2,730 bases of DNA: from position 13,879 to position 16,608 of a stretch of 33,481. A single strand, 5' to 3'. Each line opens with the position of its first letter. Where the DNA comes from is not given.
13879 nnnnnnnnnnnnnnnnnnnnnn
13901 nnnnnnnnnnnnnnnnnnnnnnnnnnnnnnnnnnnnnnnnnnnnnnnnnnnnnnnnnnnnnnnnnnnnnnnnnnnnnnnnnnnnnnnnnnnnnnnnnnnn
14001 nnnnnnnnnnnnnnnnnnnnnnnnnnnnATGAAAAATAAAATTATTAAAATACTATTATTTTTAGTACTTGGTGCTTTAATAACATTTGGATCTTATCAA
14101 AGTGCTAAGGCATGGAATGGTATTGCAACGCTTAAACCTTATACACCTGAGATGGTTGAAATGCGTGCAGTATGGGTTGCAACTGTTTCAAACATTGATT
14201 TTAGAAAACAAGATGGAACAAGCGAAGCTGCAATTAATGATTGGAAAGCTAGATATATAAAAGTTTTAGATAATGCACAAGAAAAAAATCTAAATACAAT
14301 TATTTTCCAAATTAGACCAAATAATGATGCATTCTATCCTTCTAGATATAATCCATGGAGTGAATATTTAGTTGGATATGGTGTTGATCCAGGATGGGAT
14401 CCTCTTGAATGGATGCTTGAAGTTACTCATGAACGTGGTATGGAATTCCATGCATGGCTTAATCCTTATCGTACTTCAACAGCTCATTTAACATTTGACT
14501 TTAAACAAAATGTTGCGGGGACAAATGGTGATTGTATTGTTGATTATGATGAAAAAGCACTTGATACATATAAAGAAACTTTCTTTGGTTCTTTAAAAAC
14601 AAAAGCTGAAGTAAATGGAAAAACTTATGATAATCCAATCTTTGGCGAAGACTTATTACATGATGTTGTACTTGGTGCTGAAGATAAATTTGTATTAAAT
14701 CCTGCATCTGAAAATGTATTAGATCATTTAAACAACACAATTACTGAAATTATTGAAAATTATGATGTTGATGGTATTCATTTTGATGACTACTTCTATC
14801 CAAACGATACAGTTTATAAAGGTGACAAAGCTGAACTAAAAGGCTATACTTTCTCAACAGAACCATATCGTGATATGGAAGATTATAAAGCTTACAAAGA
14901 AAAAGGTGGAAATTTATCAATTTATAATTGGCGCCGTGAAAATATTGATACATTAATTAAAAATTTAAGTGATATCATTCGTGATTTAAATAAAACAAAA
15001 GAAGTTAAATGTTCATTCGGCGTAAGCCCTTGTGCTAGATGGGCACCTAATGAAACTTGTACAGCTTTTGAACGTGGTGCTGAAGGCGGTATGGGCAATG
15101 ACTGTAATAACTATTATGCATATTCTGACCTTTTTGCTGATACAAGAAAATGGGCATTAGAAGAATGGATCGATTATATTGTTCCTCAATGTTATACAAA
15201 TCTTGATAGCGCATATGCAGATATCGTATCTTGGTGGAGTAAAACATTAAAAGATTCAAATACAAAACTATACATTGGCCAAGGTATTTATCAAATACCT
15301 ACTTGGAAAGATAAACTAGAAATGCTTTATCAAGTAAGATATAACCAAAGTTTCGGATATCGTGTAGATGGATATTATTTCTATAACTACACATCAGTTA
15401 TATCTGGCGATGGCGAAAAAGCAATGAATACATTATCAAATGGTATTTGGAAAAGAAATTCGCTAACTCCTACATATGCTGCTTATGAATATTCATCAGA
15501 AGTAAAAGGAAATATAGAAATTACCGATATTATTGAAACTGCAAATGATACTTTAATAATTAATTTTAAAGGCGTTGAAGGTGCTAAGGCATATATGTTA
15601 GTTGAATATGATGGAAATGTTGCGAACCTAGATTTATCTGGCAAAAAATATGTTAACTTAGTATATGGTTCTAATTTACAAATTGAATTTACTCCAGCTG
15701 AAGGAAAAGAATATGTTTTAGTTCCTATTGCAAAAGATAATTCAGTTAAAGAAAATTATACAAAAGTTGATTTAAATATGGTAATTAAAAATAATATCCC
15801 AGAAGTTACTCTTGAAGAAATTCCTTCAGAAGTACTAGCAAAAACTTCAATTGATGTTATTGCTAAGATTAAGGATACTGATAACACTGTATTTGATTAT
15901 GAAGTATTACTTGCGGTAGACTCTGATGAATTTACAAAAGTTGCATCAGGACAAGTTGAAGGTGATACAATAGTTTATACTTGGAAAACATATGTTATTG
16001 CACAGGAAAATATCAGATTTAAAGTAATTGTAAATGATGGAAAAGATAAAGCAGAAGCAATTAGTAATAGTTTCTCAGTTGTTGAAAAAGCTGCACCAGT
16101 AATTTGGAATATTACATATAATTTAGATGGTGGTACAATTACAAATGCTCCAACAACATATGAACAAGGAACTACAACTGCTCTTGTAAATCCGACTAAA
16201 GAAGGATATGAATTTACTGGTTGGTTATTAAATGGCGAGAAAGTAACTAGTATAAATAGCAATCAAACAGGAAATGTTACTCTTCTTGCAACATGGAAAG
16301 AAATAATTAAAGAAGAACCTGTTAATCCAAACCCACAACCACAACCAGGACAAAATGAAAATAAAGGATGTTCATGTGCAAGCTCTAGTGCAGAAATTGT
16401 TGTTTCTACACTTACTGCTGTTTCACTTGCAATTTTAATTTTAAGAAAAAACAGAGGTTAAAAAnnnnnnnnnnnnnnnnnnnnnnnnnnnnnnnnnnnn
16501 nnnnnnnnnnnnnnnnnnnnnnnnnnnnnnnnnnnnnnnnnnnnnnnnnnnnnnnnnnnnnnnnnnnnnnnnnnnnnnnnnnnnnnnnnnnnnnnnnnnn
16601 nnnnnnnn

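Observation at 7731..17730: Three paralogous GHL10 (ex-DUF187) proteins embedded with amino-sugar and D-amino-acid-peptide processing enzymes: a candidate muropeptide or glycopeptide salvage pathway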

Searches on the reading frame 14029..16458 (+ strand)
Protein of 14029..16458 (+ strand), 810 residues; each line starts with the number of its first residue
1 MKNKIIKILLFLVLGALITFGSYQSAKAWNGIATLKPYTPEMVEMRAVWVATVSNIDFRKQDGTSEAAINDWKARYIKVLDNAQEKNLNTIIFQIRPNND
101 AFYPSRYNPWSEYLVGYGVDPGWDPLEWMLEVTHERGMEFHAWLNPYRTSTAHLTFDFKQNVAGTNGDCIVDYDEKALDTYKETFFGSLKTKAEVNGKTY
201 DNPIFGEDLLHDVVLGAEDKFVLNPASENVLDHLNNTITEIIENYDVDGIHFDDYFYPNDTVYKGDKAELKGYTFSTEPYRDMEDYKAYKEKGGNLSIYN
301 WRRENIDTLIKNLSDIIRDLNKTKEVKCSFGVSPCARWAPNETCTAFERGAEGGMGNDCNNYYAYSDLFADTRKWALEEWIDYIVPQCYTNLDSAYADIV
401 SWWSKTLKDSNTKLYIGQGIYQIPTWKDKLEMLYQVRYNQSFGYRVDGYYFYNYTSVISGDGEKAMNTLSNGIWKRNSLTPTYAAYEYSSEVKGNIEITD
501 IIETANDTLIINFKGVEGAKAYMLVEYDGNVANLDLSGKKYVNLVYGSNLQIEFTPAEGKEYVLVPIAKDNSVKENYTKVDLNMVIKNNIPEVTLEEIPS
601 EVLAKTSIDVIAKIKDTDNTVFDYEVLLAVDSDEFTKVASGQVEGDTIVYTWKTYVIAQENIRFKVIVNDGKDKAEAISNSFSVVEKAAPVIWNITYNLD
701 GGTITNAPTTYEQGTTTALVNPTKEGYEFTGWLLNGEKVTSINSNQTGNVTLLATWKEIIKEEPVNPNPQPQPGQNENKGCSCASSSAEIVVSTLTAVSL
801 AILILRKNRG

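Call 4: search_protein_families(library=pfam, proteins=[window:14029-16458:+], max_evalue=0.01)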
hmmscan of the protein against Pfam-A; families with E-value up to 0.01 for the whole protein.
window:14029-16458:+ (810 aa): 3 families
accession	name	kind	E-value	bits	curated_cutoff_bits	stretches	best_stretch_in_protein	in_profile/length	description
PF02638.21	GHL10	-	6.1e-55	186.9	27.9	2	211-425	119-301/311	Glycosyl hydrolase-like 10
PF09479.16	Flg_new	-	4.6e-11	43.1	27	1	694-754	2-64/65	Listeria-Bacteroides repeat domain (List_Bact_rpt)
PF18998.6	Flg_new_2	-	7.3e-08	32.7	23.6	1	700-759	9-72/73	Divergent InlB B-repeat domain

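Call 6: search_protein_families(library=ncbifam, proteins=[window:14029-16458:+], max_evalue=0.01)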
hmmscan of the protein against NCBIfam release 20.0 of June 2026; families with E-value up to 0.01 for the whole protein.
window:14029-16458:+ (810 aa): 1 family
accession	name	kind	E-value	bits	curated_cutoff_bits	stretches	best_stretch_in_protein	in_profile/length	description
TIGR02543.1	List_Bact_rpt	repeat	4.5e-06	26.9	20.95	1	722-759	1-43/44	TIGR02543 family repeat protein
